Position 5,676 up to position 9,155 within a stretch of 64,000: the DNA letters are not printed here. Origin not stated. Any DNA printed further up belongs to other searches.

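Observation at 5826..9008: Central spike gp5 carries two different cell-wall hydrolase domains and ends in a peptidase domain after the beta-helix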

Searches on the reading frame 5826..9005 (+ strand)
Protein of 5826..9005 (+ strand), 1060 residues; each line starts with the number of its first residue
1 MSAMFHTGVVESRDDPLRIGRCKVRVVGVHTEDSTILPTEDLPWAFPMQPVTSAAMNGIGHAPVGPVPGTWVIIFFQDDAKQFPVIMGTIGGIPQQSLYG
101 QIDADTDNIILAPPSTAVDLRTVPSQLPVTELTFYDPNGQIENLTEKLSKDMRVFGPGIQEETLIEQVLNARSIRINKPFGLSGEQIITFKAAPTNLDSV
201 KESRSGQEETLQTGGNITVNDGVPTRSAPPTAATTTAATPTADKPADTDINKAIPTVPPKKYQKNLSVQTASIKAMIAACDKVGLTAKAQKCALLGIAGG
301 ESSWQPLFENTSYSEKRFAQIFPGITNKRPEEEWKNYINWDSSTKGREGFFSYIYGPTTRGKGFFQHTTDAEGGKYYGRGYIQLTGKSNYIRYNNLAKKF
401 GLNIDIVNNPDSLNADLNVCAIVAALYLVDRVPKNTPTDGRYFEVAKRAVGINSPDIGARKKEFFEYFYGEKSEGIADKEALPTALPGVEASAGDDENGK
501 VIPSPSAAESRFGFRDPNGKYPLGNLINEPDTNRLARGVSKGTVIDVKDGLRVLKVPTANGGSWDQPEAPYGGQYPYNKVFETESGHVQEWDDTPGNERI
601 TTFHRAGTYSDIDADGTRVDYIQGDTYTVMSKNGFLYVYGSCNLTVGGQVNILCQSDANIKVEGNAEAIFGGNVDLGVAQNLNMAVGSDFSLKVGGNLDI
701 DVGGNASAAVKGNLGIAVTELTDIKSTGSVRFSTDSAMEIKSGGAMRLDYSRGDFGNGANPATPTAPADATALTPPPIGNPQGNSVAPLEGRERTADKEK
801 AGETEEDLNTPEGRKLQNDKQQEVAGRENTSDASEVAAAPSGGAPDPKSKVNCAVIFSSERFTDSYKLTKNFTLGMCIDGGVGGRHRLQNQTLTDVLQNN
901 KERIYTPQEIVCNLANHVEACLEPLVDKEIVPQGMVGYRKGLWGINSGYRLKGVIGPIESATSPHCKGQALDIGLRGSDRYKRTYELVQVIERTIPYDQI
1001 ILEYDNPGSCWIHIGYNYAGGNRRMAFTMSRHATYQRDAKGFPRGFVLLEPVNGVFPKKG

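Call 3: search_protein_families(library=pfam, proteins=[window:5826-9005:+], max_evalue=0.1)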
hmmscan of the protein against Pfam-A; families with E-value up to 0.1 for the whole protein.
window:5826-9005:+ (1060 aa): 4 families
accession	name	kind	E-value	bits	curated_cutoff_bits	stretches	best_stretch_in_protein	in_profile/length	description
PF06714.17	Gp5_OB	-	1.7e-26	93.6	25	2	33-96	11-74/144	Gp5 N-terminal OB domain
PF00182.24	Glyco_hydro_19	-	4.6e-05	23.8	25.5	1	370-428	101-153/232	Chitinase class I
PF22178.3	Gp5_trimer_C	-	0.0013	19.3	30.9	1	649-719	27-97/112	Bacteriophage T4 gp5 C-terminal trimerisation domain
PF04717.18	Phage_base_V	-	0.0087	16.8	23.8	1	7-89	2-73/75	Type VI secretion system/phage-baseplate injector OB domain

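Call 4: search_protein_families(library=phrogs, proteins=[window:5826-9005:+], max_evalue=0.01)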
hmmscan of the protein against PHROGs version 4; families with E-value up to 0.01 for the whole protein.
window:5826-9005:+ (1060 aa): 16 families
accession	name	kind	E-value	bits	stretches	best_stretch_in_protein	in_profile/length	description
phrog_430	-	tail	1.7e-93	315.6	2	553-746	313-504/868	baseplate hub subunit and tail lysozyme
phrog_27932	-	tail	5.9e-25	88.6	2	574-661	531-618/855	baseplate hub subunit and tail lysozyme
phrog_1922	-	tail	2e-23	83.8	1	18-126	40-148/932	baseplate hub subunit and tail lysozyme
phrog_181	-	lysis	8.4e-22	78.9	1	273-427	352-487/769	endolysin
phrog_694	-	tail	4.2e-17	62.7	1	8-90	26-113/851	baseplate hub and tail lysozyme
phrog_894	-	lysis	3.6e-09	37.1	1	945-1033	91-179/389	endolysin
phrog_9992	-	tail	2.7e-08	34.6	1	679-748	117-188/228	baseplate assembly protein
phrog_33098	-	tail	3.5e-08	33.7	1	21-109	51-140/641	baseplate hub and tail lysozyme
phrog_26317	-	unknown function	1.2e-06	29.5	1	363-448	16-95/119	-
phrog_14712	-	moron, auxiliary metabolic gene and host takeover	1.9e-06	28.3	1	368-418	85-136/322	chitinase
phrog_24638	-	tail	9.2e-05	22.8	1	574-705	22-150/289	baseplate hub subunit and tail lysozyme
phrog_13211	-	tail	0.00014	21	1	643-746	281-376/887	baseplate hub subunit and tail lysozyme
phrog_317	-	lysis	0.00092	19.4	1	365-450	245-338/492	endolysin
phrog_29753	-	unknown function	0.0011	19.2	1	374-413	275-309/374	-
phrog_37871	-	tail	0.0068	17.2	0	7-48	6-46/257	baseplate protein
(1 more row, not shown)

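Call 5: search_solved_structures(query=window:5826-9005:+, max_evalue=1, show_alignments=3)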
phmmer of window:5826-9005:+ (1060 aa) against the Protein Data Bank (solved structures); distinct sequences matched with E-value up to 1: 43.
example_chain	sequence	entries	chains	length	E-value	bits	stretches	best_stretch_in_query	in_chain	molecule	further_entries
1wth_A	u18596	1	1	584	8.6e-40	139.6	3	6-96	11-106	Tail-associated lysozyme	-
1k28_A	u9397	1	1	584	8.7e-40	139.6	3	6-96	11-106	TAIL-ASSOCIATED LYSOZYME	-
1pdl_A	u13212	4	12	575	9.4e-40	139.5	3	6-96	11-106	Tail-associated lysozyme | Peptidoglycan hydrolase gp5 | gp5, baseplate central spike protein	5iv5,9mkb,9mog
2z6b_A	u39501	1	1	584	1e-39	139.4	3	6-96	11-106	Tail-associated lysozyme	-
9f4a_BB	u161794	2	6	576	4.4e-37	130.6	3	564-650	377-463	Baseplate central spike protein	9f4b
4jj2_A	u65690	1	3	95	0.00011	23.4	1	624-700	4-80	Tail-associated lysozyme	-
6p22_A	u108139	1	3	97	0.00019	22.6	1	624-703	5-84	CHIMERA OF CENTRAL SPIKE PROTEINS GP5 FROM PHAGE T4 AND PVC8 FROM PVC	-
4ku0_A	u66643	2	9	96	0.00019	22.6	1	624-700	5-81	Tail-associated lysozyme | Baseplate central spike complex protein gp5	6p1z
4osd_A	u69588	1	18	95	0.00019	22.6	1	624-700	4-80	Tail-associated lysozyme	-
4jiv_A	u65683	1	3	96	0.00021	22.4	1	624-699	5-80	Tail-associated lysozyme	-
6p20_A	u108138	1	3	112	0.00024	22.3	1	627-695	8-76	Baseplate central spike complex protein gp5,PHIKZ164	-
4jiw_A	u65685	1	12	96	0.00025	22.2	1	624-703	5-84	Tail-associated lysozyme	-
8p8e_AAA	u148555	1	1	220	0.0006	20.9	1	278-414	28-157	Glycoside hydrolase family protein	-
3a1m_A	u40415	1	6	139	0.00072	20.7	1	630-700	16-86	chimera of thrombin cleavage site, Tail-associated lysozyme, Fibritin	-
9jg8_G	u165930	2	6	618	0.00081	20.5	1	579-701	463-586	Type VI secretion system spike protein VgrG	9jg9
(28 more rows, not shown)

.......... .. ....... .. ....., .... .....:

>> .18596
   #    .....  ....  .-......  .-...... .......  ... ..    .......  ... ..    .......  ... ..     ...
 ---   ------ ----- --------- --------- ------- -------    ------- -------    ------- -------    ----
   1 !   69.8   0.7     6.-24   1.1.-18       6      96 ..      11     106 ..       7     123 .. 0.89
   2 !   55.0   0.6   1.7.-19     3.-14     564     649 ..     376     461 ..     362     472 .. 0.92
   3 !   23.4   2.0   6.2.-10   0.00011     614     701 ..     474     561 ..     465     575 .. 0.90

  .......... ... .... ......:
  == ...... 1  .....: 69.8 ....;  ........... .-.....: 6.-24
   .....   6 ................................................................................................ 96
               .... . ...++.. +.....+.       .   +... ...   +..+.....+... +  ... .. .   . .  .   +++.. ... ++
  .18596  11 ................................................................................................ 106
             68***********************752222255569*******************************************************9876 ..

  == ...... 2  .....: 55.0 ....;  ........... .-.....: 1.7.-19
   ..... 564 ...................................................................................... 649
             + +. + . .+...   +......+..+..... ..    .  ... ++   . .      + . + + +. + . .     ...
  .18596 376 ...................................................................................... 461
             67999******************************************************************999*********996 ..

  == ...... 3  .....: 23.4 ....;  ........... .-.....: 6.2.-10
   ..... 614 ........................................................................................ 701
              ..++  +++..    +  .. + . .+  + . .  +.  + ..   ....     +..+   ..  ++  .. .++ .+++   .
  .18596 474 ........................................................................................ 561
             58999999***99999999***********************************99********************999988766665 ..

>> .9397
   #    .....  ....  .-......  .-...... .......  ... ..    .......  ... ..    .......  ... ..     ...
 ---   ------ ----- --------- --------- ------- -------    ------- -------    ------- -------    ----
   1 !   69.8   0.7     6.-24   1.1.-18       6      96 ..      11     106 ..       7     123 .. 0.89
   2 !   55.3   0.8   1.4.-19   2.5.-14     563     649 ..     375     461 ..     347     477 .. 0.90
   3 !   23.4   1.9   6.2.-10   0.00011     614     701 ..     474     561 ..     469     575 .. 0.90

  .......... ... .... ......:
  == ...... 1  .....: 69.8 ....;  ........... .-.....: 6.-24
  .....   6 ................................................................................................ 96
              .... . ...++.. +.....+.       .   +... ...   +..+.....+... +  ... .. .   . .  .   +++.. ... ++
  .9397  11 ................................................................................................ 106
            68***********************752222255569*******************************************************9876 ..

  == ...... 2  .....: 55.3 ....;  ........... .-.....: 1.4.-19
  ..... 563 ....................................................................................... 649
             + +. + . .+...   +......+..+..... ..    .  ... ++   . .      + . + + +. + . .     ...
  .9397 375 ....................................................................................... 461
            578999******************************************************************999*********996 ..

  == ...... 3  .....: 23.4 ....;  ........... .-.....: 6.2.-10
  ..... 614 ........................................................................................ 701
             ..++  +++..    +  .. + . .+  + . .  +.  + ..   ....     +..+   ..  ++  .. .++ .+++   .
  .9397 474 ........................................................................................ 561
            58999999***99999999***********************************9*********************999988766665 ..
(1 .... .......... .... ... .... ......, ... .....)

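Call 6: search_dna_similar(query=window:5826-9005:+, collection=phages, mode=protein, max_rows=40)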
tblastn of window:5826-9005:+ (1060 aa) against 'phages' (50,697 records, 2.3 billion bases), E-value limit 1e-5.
Records with a match: 2392; places in all: 2433; records where one place covers at least 80% of the query: 1.
Best place of each record, by identity: <60% 2392.
By first word of the organism name: Escherichia 636; Klebsiella 323; Synechococcus 283; Salmonella 196; Vibrio 133; Aeromonas 95; Shigella 90; Acinetobacter 71; Enterobacter 59; Cyanophage 58; and 55 more.
By host as written in the record: - 402; Escherichia coli 271; Klebsiella pneumoniae 111; Synechococcus 107; Escherichia coli O157:H7 35; Salmonella enterica 30; Aeromonas salmonicida 28; Escherichia coli B 28; and 543 more.
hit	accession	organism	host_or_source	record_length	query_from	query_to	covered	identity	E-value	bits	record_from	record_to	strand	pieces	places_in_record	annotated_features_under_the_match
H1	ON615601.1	Synechococcus phage BUCT-ZZ01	Synechococcus elongatus PCC 7942 = ...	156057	1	1034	82%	30.8%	2e-60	358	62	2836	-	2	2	baseplate hub subunit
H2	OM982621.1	Pseudomonas phage Astolliot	Pseudomonas syringae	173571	8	1029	49%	33.3%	1e-20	241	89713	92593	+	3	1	hypothetical protein (x2)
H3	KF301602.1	Caulobacter phage Cr30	Caulobacter crescentus CB15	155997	8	1037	51%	30.7%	3e-34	241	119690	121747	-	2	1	baseplate hub subunit and tail lysozyme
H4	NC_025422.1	Caulobacter phage Cr30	Caulobacter crescentus CB15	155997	8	1037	51%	30.7%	3e-34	241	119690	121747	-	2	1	baseplate hub subunit and tail lysozyme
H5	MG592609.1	Vibrio phage 1.244.A._10N.261.54.C3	Vibrio sp. sp. F13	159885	1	1044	46%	33.0%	7e-18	219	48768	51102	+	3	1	PAAR motif protein | hypothetical protein (x2)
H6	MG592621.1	Vibrio phage 1.255.O._10N.286.45.F1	Vibrio splendidus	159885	1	1044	46%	33.0%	7e-18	219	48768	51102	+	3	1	PAAR motif protein | hypothetical protein (x2)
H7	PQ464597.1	Pseudomonas phage Milchi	Pseudomonas poae Z9_5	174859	8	1032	42%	35.2%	2e-19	238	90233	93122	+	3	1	baseplate hub subunit and tail lysozyme | endolysin | hypothetical protein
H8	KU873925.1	Pseudomonas phage pf16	Pseudomonas putida PpG1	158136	8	1035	44%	32.9%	3e-19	234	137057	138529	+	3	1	hypothetical protein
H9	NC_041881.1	Pseudomonas phage pf16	Pseudomonas putida PpG1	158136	8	1035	44%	32.9%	3e-19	234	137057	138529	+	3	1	baseplate hub subunit and tail lysozyme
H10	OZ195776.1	Vibrio phage D479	Seawater and oysters mix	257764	8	719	29%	43.7%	9e-38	267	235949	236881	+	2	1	baseplate hub subunit and tail lysozyme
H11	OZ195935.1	Vibrio phage D484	Seawater and oysters mix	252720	7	730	30%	41.4%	4e-38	257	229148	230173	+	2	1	baseplate hub subunit and tail lysozyme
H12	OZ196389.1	Vibrio phage D490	Seawater and oysters mix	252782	7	730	30%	41.4%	4e-38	257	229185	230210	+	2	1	baseplate hub subunit and tail lysozyme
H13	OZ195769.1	Vibrio phage D482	Seawater and oysters mix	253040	7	730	30%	41.4%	4e-38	257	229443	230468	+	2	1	baseplate hub subunit and tail lysozyme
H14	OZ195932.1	Vibrio phage D481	Seawater and oysters mix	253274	7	730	30%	41.4%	4e-38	257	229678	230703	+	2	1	baseplate hub subunit and tail lysozyme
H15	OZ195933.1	Vibrio phage D486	Seawater and oysters mix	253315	7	730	30%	41.4%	4e-38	257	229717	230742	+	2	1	baseplate hub subunit and tail lysozyme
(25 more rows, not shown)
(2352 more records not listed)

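Call 10: get_annotated_region(hit=H1, flank=4000)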
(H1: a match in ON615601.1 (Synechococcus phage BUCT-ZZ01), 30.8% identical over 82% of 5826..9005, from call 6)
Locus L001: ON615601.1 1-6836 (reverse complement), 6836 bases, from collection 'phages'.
description: Synechococcus phage BUCT-ZZ01, complete genome.
organism: Synechococcus phage BUCT-ZZ01 (NCBI taxid 2951202)
taxonomy: Viruses; Duplodnaviria; Heunggongvirae; Uroviricota; Caudoviricetes; Kyanoviridae
host: Synechococcus elongatus PCC 7942 = FACHB-805; source: lake; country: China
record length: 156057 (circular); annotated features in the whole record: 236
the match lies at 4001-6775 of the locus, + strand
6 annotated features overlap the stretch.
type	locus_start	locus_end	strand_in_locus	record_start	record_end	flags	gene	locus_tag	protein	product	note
CDS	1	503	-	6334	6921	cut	-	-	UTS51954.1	hypothetical protein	-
CDS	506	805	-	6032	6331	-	-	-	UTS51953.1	hypothetical protein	-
CDS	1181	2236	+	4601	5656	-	-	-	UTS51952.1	hypothetical protein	-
CDS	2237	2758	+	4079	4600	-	-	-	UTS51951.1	hypothetical protein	-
CDS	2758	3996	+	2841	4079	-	-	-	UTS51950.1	hypothetical protein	-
CDS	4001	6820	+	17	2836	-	-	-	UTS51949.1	baseplate hub subunit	Phage baseplate hub subunit (T4-like gp5)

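Call 14: get_annotated_region(hit=H3, flank=3000)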
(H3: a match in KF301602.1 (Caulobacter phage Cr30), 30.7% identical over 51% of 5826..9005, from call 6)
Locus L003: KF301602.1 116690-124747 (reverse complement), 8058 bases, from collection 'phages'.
description: Caulobacter phage Cr30, complete genome.
organism: Caulobacter phage Cr30 (NCBI taxid 1357714)
taxonomy: Viruses; Duplodnaviria; Heunggongvirae; Uroviricota; Caudoviricetes
host: Caulobacter crescentus CB15; source: pond water; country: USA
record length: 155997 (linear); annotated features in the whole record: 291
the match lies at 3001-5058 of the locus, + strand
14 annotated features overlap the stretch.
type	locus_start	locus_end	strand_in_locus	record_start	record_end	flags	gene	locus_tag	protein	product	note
CDS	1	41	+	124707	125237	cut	-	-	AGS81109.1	hypothetical protein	-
CDS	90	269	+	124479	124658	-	-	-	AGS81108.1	hypothetical protein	-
CDS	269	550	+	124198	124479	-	-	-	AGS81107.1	hypothetical protein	-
CDS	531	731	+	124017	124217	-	-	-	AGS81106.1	hypothetical protein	-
CDS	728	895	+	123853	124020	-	-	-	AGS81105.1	hypothetical protein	-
CDS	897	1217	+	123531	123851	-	-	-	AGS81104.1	hypothetical protein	-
CDS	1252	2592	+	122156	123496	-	-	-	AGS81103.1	hypothetical protein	-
CDS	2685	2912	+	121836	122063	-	-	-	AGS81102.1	hypothetical protein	-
CDS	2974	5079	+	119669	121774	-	-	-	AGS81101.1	baseplate hub subunit and tail lysozyme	-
CDS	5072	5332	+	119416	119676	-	-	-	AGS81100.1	hypothetical protein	-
CDS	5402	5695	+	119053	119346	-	-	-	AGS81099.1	hypothetical protein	-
CDS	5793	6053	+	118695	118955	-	-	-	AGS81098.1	hypothetical protein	-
CDS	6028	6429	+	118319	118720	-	-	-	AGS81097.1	hypothetical protein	-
CDS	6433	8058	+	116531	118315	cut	-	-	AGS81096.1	baseplate wedge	-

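Call 15: get_annotated_region(hit=H9, flank=3000)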
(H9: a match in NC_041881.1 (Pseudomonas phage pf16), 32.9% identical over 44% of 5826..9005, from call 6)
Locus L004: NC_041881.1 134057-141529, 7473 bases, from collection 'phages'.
description: Pseudomonas phage pf16, complete genome.
organism: Pseudomonas phage pf16 (NCBI taxid 1815630)
taxonomy: Viruses; Duplodnaviria; Heunggongvirae; Uroviricota; Caudoviricetes; Chakrabartyvirus; Chakrabartyvirus pf16
host: Pseudomonas putida PpG1; source: -; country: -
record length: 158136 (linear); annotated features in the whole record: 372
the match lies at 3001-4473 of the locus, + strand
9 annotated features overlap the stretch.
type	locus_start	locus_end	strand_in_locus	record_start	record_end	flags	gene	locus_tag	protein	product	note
CDS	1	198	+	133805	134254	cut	-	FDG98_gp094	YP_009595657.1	head closure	pf16_gp204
CDS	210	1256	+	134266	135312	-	-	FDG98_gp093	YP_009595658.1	hypothetical protein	pf16_gp205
CDS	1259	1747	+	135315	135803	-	-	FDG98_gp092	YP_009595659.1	baseplate wedge subunit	pf16_gp206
CDS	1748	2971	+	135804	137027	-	-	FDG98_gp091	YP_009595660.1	tail protein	pf16_gp207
CDS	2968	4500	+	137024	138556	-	-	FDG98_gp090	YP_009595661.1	baseplate hub subunit and tail lysozyme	pf16_gp208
CDS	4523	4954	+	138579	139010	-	-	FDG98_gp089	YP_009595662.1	hypothetical protein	pf16_gp209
CDS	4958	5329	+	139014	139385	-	-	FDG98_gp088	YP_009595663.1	baseplate wedge subunit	pf16_gp210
CDS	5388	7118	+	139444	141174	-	-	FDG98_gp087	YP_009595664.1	baseplate wedge subunit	pf16_gp211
CDS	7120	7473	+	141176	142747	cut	-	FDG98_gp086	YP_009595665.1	hypothetical protein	pf16_gp212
